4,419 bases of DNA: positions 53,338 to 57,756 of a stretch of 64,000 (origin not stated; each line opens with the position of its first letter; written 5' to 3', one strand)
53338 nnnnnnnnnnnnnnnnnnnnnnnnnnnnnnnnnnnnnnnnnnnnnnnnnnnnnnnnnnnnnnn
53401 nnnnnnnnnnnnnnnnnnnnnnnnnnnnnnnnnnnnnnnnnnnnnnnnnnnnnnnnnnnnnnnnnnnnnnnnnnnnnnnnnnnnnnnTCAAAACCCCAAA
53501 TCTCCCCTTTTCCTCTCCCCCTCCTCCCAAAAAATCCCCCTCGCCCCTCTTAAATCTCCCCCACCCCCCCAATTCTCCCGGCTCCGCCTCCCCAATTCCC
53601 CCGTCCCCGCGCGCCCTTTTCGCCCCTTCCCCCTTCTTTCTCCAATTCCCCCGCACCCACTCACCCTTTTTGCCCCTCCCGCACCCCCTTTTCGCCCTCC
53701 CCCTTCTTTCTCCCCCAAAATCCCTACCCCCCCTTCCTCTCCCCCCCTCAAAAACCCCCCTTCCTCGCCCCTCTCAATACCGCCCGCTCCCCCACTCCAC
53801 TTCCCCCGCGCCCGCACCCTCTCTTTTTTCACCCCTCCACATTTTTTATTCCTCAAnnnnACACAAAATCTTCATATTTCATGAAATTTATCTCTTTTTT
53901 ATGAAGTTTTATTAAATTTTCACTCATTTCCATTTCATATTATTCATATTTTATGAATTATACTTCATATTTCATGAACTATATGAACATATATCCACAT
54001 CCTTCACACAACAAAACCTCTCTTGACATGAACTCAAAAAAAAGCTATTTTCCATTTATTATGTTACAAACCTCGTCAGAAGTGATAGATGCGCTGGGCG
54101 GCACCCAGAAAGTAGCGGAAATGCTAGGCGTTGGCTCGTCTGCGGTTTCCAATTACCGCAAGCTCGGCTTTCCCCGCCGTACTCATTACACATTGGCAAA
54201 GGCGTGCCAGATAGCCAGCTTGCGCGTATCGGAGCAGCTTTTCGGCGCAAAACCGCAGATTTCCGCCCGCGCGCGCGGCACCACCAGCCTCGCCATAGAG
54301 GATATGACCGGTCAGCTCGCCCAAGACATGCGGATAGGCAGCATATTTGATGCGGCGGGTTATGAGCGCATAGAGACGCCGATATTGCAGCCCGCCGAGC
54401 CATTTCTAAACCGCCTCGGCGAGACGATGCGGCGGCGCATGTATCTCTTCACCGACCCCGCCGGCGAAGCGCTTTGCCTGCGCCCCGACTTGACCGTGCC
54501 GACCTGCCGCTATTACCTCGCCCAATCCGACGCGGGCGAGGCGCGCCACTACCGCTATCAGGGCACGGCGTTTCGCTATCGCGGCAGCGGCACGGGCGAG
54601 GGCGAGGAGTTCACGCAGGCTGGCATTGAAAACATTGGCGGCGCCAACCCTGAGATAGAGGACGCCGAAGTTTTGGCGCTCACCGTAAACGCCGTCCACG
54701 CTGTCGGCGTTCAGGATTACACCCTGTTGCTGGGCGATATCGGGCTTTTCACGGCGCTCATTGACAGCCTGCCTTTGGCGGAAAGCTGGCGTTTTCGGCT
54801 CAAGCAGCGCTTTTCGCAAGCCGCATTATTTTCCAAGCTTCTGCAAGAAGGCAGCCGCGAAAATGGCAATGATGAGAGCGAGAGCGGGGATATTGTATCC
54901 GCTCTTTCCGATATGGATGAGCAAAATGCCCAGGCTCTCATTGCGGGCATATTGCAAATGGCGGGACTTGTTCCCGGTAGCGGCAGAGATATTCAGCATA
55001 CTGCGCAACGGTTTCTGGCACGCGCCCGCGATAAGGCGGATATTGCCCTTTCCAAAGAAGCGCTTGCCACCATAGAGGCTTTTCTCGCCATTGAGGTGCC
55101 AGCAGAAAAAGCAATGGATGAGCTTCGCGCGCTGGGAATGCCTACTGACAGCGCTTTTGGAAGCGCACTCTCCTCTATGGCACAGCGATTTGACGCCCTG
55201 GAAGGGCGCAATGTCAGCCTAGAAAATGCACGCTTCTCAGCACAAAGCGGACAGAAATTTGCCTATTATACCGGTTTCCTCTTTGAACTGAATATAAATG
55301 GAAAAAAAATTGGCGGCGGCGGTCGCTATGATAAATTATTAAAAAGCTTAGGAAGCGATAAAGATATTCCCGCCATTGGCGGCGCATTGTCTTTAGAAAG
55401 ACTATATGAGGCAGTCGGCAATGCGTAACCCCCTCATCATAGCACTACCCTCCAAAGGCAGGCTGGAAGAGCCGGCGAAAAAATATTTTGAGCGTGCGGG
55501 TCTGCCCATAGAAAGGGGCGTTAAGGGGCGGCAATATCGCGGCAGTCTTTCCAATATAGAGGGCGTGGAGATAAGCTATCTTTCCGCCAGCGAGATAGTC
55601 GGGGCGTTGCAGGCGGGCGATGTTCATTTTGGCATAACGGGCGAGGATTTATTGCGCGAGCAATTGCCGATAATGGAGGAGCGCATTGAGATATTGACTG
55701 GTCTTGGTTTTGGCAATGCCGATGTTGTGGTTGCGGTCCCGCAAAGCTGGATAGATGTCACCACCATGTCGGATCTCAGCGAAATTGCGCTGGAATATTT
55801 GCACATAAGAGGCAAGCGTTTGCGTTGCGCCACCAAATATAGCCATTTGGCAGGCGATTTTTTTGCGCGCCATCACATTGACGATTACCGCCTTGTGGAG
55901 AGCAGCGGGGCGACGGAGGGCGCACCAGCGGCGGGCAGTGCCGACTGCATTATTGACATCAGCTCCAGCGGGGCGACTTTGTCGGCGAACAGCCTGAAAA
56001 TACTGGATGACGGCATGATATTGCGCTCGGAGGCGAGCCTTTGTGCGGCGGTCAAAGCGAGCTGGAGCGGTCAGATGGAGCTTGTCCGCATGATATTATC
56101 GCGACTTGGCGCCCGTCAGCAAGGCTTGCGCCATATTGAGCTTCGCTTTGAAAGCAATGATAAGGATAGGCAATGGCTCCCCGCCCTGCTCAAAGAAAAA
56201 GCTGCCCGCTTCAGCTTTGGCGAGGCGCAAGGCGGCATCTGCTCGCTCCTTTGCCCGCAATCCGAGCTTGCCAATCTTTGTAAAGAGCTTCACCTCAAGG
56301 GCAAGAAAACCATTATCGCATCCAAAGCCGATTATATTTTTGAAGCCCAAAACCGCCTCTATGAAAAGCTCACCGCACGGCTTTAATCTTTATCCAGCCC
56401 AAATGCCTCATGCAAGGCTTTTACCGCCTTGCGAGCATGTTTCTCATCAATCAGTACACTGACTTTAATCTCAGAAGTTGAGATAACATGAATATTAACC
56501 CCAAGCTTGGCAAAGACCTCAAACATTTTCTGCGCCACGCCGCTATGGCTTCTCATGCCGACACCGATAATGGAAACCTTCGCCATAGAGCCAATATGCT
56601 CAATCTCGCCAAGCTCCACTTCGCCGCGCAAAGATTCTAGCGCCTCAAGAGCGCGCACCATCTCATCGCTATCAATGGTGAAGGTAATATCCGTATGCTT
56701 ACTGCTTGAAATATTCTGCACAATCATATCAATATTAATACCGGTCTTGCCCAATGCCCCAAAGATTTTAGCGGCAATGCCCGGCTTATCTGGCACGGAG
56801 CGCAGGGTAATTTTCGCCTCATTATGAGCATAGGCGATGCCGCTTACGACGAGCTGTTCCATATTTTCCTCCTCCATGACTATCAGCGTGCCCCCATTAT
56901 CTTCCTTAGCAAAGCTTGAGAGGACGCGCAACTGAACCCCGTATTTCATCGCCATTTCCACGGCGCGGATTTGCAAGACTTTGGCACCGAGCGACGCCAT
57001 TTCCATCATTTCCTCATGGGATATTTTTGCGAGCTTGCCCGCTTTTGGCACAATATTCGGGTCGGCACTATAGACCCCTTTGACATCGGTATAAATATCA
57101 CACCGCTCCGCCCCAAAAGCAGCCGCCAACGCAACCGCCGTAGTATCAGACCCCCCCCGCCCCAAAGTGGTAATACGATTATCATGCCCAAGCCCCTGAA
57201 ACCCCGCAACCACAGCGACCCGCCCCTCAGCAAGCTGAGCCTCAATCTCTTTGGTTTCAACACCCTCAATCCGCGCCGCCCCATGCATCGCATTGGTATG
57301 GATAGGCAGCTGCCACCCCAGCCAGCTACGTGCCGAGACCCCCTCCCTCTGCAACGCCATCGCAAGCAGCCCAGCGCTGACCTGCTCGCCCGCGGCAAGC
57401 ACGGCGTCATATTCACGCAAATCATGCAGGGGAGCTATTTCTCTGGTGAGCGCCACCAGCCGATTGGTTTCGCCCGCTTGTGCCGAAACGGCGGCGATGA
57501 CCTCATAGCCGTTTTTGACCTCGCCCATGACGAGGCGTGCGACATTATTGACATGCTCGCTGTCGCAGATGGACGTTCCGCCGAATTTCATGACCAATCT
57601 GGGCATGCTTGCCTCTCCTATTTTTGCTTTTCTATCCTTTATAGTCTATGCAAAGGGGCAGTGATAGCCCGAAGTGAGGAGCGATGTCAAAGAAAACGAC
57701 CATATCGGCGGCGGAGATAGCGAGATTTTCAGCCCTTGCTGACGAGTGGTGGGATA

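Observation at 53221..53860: ~640-bp strand-pure polypyrimidine tract with degenerate internal repeats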

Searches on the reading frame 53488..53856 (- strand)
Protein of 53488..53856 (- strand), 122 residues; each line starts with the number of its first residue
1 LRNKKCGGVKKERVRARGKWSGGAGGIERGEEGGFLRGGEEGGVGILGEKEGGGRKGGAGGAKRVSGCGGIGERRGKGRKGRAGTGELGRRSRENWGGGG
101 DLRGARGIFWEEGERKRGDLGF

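Call 8: search_protein_families(library=pfam, proteins=[window:53488-53856:-], max_evalue=0.01)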
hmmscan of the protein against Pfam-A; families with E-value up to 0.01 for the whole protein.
window:53488-53856:- (122 aa): 0 families

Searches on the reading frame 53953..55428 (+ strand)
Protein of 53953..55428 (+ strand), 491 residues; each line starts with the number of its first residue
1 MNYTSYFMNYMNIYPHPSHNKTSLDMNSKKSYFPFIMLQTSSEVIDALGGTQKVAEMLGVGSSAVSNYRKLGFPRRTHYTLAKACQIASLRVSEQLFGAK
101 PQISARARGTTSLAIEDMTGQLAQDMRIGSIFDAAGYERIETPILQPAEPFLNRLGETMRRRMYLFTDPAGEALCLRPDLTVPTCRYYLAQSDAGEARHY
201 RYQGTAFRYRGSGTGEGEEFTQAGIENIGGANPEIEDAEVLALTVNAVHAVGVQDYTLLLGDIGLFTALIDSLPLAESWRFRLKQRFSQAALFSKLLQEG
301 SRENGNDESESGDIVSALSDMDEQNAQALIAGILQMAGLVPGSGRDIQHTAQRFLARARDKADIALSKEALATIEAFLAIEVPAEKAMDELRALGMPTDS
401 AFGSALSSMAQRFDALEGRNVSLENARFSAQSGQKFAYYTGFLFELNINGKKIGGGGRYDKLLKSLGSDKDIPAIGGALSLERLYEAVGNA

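Call 8: search_protein_families(library=pfam, proteins=[window:53953-55428:+], max_evalue=0.01)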
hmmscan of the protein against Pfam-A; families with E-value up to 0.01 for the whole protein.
window:53953-55428:+ (491 aa): 3 families
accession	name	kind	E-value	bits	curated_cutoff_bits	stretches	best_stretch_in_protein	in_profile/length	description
PF13393.11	tRNA-synt_His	-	6.4e-42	144.3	25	2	128-289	20-179/308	Histidyl-tRNA synthetase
PF14549.12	P22_Cro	-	0.00042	20.5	30.2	1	42-68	3-29/60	DNA-binding transcriptional regulator Cro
PF15943.11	YdaS_toxin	-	0.0091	16.2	30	0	43-73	3-35/65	Bacterial toxin YdaS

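Call 60: search_protein_families(library=ncbifam, proteins=[window:54061-55428:+], max_evalue=0.01)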
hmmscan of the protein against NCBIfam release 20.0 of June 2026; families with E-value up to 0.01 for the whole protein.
window:54061-55428:+ (455 aa): 23 families
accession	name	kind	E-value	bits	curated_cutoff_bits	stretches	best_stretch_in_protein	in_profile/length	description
NF008953.0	PRK12295.1-6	equivalog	1.5e-106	356.6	384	1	79-449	6-376/384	ATP phosphoribosyltransferase regulatory subunit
NF008951.0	PRK12295.1-4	equivalog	2.4e-68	230.7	364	1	94-451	15-369/374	ATP phosphoribosyltransferase regulatory subunit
NF008950.0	PRK12295.1-3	equivalog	4.4e-68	230.4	492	1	84-451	12-377/387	ATP phosphoribosyltransferase regulatory subunit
NF008949.0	PRK12295.1-2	equivalog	4.2e-63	213.8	420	1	94-451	17-376/379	ATP phosphoribosyltransferase regulatory subunit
NF008948.0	PRK12295.1-1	equivalog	4.3e-53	180.7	622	1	97-453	18-373/376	ATP phosphoribosyltransferase regulatory subunit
TIGR00443.1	hisZ_biosyn_reg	equivalog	7e-53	179.8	271.65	1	91-452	17-312/314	ATP phosphoribosyltransferase regulatory subunit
NF008952.0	PRK12295.1-5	equivalog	8.5e-48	163.4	360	1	87-446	9-353/363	ATP phosphoribosyltransferase regulatory subunit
TIGR00442.1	hisS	equivalog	1.7e-42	145.8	286.75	1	71-452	3-312/406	histidine--tRNA ligase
NF008941.0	PRK12292.2-4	equivalog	8.8e-31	107.2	447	2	93-236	32-174/393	ATP phosphoribosyltransferase regulatory subunit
NF008936.0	PRK12292.1-3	equivalog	8.6e-28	97.3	492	2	86-251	23-188/406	ATP phosphoribosyltransferase regulatory subunit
NF008940.0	PRK12292.2-3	equivalog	3.1e-26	92.1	450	2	82-239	17-174/404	ATP phosphoribosyltransferase regulatory subunit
NF008942.0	PRK12292.2-5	equivalog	1.3e-20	73.4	643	1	91-253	32-195/434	ATP phosphoribosyltransferase regulatory subunit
NF008945.0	PRK12292.3-3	equivalog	1e-19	70.9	409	1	91-251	23-177/368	ATP phosphoribosyltransferase regulatory subunit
NF008938.0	PRK12292.1-6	equivalog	2.4e-19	69.5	833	1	72-242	10-178/420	ATP phosphoribosyltransferase regulatory subunit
NF008935.0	PRK12292.1-1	equivalog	4.5e-17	62.1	350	2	94-248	30-184/382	ATP phosphoribosyltransferase regulatory subunit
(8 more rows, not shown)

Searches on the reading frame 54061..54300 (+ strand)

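Call 59: search_protein_families(library=padloc, proteins=[window:54061-54300:+], max_evalue=0.01)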
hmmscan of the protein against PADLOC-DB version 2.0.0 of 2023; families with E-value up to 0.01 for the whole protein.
window:54061-54300:+ (80 aa): 0 families

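Call 60: search_protein_families(library=ncbifam, proteins=[window:54061-54300:+], max_evalue=0.01)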
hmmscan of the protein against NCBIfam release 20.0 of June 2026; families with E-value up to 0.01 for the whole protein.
window:54061-54300:+ (80 aa): 1 family
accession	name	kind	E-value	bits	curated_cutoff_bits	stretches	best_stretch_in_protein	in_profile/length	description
NF046037.1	carphisopro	domain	1.1e-06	28.7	38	1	7-51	3-48/54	carph-isopro domain-containing protein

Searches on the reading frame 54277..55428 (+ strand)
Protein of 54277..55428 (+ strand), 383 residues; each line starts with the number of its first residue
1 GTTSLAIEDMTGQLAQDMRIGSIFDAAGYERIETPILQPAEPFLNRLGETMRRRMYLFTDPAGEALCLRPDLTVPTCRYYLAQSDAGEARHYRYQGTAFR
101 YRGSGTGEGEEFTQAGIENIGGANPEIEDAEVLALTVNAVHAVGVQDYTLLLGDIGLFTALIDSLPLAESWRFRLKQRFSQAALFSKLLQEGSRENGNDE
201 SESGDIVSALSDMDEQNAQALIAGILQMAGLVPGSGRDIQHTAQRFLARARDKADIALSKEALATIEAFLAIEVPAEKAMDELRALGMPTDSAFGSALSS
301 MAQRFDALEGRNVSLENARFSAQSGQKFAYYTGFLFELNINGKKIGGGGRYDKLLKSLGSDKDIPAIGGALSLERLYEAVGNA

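Call 14: find_related_loci(query=window:54277-55428:+, collection=genome_contigs, flank=10000)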
Query window:54277-55428:+ (383 aa) in genome_contigs; peptide patterns used: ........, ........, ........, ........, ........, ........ (x = any residue, [..] = any of these).
62 stretches matched a pattern, but none encodes a relative of the query by tblastn (E <= 1e-3).

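Call 16: find_homologous_proteins(query=window:54277-55428:+)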
Query window:54277-55428:+ (383 aa): 1415 proteins with E <= 0.001 among 8000 candidates; the best 120 are listed.
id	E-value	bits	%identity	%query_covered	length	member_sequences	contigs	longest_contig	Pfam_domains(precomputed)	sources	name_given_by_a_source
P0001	7.1e-240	813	98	100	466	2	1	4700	PF13393.12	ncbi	ncbi:MAG: ATP phosphoribosyltransferase regulatory subunit [Parvibaculales bacterium]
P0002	1.4e-81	293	44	96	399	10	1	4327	PF13393.12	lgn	-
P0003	4.2e-79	284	41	92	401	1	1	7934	PF13393.12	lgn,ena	-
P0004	2.4e-78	282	41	96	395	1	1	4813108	PF13393.12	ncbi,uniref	ncbi:ATP phosphoribosyltransferase regulatory subunit [Rhodoligotrophos ferricapiens]|uniref:ATP pho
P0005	4.5e-78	281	41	96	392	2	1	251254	PF13393.12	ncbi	-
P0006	6.2e-78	281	39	95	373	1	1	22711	PF13393.12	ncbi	-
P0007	1.1e-77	280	41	94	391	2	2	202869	PF13393.12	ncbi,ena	-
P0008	1.7e-77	279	41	96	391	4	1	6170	PF13393.12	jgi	jgi:ATP phosphoribosyltransferase regulatory subunit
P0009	4.9e-77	278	40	96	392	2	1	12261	PF13393.12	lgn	-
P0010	6.1e-77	277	42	94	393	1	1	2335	PF13393.12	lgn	-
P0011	4.6e-76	274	41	93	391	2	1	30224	PF13393.12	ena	-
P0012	6.2e-74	267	40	99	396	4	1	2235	PF13393.12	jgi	jgi:ATP phosphoribosyltransferase regulatory subunit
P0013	1.5e-73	266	41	96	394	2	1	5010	PF13393.12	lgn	-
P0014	2.7e-73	265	40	96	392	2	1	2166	PF13393.12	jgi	jgi:ATP phosphoribosyltransferase regulatory subunit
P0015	4.7e-73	265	40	95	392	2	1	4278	PF13393.12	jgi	jgi:ATP phosphoribosyltransferase regulatory subunit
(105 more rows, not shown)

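Call 17: find_encoding_contigs(protein=P0001, flank=10000, max_places=10)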
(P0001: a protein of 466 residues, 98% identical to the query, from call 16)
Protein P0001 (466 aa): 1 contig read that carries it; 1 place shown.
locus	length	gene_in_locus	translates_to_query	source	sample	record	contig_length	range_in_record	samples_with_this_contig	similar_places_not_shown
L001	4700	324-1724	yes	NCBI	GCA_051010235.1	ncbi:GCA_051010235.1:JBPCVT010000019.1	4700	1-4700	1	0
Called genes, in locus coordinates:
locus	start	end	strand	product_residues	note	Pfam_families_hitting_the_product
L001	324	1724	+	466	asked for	PF13393:tRNA-synt_His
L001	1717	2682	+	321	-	PF01634:HisG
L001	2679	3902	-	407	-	PF00696:AA_kinase, PF22629:ACT_AHAS_ss (faint), PF01842:ACT, PF13840:ACT_7 (weak), PF22468:ACT_9, PF13840:ACT_7, PF22468:ACT_9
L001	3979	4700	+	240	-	PF13489:Methyltransf_23, PF02353:CMAS, PF05175:MTS (weak), PF05401:NodS (weak), PF08241:Methyltransf_11, PF08242:Methyltransf_12, PF13649:Methyltransf_25, PF13847:Methyltransf_31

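Call 43: find_related_loci(query=A2, collection=genome_contigs, flank=4000)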
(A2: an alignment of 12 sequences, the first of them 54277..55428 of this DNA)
Query A2 (383 aa) in genome_contigs; peptide patterns used: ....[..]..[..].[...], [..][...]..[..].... (x = any residue, [..] = any of these).
600 stretches matched a pattern (row limit reached: there are more); 594 encode a relative of the query (tblastn E <= 1e-3); the best 80 are kept; 80 distinct loci.
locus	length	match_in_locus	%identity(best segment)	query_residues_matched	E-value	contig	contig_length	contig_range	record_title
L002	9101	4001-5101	40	20-380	3e-85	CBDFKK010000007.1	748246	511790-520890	MAG: Alphaproteobacteria bacterium isolate fc1d1f23-e020-41d8-88bd-d2c94c2e3604 genome assembly, contig: contig_7, whole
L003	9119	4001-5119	41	16-383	8e-84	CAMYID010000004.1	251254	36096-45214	MAG: uncultured Alphaproteobacteria bacterium isolate Biocath_Alpha_33 genome assembly, contig: k127_4395, whole genome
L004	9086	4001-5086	38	12-379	3e-83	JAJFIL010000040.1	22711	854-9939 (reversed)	MAG: Alphaproteobacteria bacterium isolate OFTM99 OFTM99_39, whole genome shotgun sequence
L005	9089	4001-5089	42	23-380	8e-82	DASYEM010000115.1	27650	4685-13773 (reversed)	MAG TPA_asm: Parvibaculum sp. isolate SMAG_U4986 k141_1425193, whole genome shotgun sequence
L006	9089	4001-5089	40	24-380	9e-81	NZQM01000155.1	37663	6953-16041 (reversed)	MAG: Parvibaculum sp. isolate EAC60 MHASMcontig_1041207, whole genome shotgun sequence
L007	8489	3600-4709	39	20-383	7e-81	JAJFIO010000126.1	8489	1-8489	MAG: Alphaproteobacteria bacterium isolate OFTM367 OFTM367_125, whole genome shotgun sequence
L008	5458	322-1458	38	8-380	1e-79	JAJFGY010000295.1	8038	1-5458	MAG: Alphaproteobacteria bacterium isolate OFTM199 OFTM199_294, whole genome shotgun sequence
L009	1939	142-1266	38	8-380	1e-82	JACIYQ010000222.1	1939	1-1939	MAG: Parvibaculum sp. isolate MAG-82 Parvibaculum_M_bin11_Scaffold_222, whole genome shotgun sequence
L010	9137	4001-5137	38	9-379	5e-79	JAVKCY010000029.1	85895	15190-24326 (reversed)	MAG: Parvibaculum sp. isolate F3-SA18-18 k141_75378, whole genome shotgun sequence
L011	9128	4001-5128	41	15-382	6e-78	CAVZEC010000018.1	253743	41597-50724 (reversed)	MAG: uncultured Alphaproteobacteria bacterium isolate MFD06298.bin.2.202 genome assembly, contig: contig_38864, whole ge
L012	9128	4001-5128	40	19-380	4e-78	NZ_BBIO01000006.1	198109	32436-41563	Tepidicaulis marinus strain MA2, whole genome shotgun sequence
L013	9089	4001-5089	40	24-380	4e-78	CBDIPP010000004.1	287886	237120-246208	MAG: uncultured Parvibaculaceae bacterium isolate C9799-m2-bin18 genome assembly, contig: P-CCAP979-9-C108, whole genome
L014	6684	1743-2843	39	14-380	1e-77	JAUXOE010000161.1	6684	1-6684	MAG: Parvibaculum sp. isolate C1_metabat.bin.40 C1_k141_215243, whole genome shotgun sequence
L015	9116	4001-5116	40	16-380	2e-77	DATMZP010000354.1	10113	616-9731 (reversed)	MAG TPA_asm: Hyphomicrobiaceae bacterium isolate SMAG_U11138 k141_4245401, whole genome shotgun sequence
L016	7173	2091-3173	40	24-382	3e-76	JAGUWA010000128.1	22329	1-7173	MAG: Parvibaculum sp. isolate DeMMO5_13 c_000000010236, whole genome shotgun sequence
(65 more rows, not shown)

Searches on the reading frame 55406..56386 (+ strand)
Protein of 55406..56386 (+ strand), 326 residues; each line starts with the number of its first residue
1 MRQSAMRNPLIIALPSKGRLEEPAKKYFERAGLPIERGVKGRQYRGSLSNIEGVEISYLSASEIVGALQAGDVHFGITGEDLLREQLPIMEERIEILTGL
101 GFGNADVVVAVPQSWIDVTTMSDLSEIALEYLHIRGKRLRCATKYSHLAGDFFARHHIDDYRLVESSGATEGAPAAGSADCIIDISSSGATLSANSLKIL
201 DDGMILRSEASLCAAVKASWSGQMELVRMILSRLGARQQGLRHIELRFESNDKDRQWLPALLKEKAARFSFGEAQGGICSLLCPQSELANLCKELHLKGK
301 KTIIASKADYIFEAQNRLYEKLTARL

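Call 8: search_protein_families(library=pfam, proteins=[window:55406-56386:+], max_evalue=0.01)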
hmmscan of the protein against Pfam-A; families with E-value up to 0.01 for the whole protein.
window:55406-56386:+ (326 aa): 1 family
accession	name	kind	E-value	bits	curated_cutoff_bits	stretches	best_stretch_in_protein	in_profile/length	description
PF01634.23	HisG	-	1.4e-34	119.8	25.5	1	61-234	2-156/158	ATP phosphoribosyltransferase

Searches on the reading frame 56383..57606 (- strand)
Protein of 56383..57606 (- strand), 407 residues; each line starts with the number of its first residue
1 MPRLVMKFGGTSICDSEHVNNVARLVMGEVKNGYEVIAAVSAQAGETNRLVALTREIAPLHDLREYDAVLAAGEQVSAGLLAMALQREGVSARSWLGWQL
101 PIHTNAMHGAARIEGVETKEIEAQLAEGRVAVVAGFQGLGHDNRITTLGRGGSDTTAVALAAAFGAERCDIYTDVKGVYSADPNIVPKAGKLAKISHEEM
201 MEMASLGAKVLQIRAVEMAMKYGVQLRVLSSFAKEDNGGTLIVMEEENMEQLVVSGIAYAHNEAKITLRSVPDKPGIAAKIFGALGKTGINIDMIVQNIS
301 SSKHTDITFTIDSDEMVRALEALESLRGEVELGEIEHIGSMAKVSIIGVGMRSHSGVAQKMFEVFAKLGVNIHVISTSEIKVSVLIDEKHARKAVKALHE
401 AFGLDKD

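Call 8: search_protein_families(library=pfam, proteins=[window:56383-57606:-], max_evalue=0.01)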
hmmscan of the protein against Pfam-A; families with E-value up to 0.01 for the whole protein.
window:56383-57606:- (407 aa): 5 families
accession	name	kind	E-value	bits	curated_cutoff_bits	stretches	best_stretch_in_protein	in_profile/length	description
PF00696.33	AA_kinase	-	1.1e-45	156.6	24.9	1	3-229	2-233/234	Amino acid kinase family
PF22468.2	ACT_9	-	5.2e-39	132.3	27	2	344-402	1-61/61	ACT domain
PF13840.12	ACT_7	-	1.9e-22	79.3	27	2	340-400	5-65/65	ACT domain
PF01842.31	ACT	-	2e-20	72.6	27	2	268-327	3-65/66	ACT domain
PF22629.2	ACT_AHAS_ss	-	3.4e-05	24.4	27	0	271-324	5-60/67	AHAS small subunit-like ACT domain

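Call 15: find_encoding_contigs(protein=window:56383-57606:-, flank=10000, max_places=10)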
Protein window:56383-57606:- (407 aa): no gene with exactly this product is on record in the collection.
